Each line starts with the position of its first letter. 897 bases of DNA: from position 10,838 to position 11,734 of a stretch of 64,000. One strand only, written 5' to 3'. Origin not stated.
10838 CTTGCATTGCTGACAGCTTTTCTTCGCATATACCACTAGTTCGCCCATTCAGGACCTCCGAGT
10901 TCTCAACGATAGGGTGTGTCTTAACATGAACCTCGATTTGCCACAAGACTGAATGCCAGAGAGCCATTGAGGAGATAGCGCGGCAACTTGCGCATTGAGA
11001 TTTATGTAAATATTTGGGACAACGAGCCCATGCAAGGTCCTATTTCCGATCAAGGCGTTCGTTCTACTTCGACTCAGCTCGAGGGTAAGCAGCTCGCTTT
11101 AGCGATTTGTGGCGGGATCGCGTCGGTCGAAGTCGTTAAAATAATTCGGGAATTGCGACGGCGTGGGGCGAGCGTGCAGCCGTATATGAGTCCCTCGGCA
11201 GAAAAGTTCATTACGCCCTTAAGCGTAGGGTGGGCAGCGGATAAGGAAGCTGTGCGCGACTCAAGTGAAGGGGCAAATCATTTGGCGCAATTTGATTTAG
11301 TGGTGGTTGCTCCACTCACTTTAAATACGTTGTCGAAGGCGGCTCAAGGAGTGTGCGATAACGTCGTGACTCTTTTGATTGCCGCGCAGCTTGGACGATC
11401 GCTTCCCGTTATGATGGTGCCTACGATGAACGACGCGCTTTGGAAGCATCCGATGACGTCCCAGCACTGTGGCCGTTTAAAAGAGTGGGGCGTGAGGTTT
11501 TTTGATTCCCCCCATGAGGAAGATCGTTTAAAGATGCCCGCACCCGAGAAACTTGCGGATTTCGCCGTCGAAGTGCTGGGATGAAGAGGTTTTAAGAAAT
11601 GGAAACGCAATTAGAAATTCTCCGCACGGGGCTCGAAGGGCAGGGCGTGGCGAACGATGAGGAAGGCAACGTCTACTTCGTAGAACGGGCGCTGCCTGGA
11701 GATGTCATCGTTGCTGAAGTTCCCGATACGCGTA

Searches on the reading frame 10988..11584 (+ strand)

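Call 27: search_protein_families(library=pfam, max_evalue=0.0001, proteins=[window:10988-11584:+])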
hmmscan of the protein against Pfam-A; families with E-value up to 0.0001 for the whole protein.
window:10988-11584:+ (198 aa): 1 family
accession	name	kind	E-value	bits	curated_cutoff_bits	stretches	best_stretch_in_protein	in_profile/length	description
PF02441.25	Flavoprotein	-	2.8e-25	89.2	22.7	1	34-191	1-156/162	Flavoprotein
